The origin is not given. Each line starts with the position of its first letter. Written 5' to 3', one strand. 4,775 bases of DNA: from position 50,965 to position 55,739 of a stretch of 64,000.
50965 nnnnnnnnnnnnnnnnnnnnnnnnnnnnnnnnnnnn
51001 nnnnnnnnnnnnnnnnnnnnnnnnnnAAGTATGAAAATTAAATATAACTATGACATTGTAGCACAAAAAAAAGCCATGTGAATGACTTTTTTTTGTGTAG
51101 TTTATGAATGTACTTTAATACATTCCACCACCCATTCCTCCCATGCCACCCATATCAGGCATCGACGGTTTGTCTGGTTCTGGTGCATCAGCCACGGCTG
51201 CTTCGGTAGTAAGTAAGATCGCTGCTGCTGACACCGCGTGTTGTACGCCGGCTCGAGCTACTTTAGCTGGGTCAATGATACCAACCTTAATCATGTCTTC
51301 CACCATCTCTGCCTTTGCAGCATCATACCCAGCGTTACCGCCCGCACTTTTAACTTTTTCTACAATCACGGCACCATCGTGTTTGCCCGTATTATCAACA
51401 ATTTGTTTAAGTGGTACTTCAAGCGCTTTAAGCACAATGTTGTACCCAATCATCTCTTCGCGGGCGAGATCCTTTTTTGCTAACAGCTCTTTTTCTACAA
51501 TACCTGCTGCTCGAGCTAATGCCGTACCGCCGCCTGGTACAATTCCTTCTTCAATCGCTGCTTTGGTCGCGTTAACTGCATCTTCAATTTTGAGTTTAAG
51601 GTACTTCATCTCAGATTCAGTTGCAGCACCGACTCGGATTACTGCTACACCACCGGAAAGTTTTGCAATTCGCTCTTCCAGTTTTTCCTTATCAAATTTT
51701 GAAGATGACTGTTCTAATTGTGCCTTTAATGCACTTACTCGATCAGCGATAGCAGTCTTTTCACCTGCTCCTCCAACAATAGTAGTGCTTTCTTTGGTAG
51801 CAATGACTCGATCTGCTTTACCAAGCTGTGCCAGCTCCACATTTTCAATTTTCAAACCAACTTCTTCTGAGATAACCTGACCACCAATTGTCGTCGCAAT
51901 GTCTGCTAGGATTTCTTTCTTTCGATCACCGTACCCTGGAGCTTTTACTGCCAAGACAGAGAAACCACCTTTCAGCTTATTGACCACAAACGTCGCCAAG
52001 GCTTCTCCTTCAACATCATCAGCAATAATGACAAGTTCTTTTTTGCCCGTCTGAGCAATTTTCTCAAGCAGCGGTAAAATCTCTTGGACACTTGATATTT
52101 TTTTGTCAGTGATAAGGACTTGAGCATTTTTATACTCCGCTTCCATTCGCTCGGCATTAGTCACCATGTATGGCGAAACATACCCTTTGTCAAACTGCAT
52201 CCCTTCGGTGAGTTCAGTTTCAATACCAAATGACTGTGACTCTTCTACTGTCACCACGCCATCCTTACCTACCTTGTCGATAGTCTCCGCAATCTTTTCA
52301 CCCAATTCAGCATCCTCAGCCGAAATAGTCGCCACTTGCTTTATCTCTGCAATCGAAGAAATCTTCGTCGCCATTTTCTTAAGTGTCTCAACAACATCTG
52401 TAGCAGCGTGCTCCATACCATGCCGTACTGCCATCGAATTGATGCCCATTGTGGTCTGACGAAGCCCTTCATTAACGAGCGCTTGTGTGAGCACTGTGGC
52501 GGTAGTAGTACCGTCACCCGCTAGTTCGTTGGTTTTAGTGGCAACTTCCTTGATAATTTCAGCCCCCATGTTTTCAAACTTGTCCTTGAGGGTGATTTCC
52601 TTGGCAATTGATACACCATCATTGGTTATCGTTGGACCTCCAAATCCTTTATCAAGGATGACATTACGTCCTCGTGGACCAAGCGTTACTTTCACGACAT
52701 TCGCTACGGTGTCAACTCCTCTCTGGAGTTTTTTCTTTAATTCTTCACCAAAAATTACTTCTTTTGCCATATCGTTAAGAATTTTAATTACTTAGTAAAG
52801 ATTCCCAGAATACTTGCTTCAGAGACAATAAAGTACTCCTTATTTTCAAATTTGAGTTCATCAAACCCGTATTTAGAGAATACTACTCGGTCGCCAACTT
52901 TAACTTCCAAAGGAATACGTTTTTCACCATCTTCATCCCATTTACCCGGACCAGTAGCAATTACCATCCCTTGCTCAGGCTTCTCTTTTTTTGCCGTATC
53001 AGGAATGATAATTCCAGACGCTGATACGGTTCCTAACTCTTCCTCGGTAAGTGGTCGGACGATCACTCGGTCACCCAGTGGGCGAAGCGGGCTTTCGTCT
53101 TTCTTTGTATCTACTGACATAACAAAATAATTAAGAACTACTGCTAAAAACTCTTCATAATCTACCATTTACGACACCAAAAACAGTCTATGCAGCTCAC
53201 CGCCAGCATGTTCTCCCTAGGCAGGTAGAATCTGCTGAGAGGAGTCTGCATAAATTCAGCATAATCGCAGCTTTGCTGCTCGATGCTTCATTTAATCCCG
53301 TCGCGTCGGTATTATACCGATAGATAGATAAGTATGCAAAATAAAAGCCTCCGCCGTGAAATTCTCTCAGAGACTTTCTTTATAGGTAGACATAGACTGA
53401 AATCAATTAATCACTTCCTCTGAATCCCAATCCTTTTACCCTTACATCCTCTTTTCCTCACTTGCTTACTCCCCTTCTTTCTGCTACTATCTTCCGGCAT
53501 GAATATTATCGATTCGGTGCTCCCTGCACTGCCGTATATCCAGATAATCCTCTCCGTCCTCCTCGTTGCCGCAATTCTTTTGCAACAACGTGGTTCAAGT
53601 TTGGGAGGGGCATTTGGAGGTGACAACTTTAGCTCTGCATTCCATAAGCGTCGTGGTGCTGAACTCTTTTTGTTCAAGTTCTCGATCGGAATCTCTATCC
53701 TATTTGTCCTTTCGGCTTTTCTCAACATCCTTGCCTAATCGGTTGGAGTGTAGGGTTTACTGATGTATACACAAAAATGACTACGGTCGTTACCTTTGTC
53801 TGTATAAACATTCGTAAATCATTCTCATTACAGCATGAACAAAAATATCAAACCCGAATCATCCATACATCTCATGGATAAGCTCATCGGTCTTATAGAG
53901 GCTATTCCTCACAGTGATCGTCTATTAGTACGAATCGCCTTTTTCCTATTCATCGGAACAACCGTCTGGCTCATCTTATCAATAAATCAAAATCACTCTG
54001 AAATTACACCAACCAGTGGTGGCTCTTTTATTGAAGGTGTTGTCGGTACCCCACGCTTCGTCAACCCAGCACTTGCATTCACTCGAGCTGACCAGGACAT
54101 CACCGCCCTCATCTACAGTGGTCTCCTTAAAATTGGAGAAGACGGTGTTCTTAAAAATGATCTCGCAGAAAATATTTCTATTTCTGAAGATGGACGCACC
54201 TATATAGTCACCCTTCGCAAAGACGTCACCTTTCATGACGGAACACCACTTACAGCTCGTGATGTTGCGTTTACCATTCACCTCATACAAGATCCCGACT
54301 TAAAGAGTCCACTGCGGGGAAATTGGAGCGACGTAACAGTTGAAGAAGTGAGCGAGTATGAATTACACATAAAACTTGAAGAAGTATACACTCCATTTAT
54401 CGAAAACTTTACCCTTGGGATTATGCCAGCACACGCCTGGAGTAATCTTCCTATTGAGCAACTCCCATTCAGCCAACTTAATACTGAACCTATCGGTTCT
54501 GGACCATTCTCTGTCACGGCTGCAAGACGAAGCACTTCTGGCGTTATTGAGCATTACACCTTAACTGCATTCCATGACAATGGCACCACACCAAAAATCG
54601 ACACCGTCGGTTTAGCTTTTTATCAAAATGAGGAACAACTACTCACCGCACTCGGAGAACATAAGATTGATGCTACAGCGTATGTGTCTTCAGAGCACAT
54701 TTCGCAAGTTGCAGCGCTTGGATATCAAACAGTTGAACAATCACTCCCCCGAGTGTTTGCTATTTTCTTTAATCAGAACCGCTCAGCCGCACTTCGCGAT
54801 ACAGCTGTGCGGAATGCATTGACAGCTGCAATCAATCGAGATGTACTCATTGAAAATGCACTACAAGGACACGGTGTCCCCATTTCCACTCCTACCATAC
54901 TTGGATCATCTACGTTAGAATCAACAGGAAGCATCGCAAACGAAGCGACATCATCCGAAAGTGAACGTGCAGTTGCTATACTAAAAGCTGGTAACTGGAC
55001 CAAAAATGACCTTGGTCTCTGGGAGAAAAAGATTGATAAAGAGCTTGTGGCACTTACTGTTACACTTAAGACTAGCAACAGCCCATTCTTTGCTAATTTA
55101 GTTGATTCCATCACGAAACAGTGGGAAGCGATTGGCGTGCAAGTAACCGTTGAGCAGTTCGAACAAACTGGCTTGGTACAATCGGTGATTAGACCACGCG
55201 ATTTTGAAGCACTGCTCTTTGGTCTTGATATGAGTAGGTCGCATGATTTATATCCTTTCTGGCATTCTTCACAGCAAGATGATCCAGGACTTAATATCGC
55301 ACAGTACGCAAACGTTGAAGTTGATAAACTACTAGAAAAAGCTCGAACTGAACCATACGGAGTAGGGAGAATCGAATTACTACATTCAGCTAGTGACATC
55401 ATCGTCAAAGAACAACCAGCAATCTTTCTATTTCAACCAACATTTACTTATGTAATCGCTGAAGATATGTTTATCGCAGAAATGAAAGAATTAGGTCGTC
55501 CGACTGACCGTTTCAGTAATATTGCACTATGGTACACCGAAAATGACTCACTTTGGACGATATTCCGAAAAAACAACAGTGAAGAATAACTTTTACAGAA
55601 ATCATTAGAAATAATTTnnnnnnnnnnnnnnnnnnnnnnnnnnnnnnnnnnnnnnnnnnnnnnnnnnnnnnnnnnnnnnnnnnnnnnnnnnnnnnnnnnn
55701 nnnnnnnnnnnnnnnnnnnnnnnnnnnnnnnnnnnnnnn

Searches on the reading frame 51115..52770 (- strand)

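Call 63: search_protein_families(library=pfam, proteins=[window:51115-52770:-], max_evalue=0.001)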
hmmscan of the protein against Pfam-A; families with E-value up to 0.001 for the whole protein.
window:51115-52770:- (551 aa): 1 family
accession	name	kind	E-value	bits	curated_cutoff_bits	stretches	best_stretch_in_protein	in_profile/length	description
PF00118.29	Cpn60_TCP1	-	1e-62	212.9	34.3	1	22-528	1-488/490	TCP-1/cpn60 chaperonin family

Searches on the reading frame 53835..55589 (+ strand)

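Call 63: search_protein_families(library=pfam, proteins=[window:53835-55589:+], max_evalue=0.001)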
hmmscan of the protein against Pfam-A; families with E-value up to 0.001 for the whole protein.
window:53835-55589:+ (584 aa): 1 family
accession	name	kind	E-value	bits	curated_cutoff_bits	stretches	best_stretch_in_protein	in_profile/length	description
PF00496.27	SBP_bac_5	-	3.5e-57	194.6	32.4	1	107-476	3-358/368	Bacterial extracellular solute-binding proteins, family 5 Middle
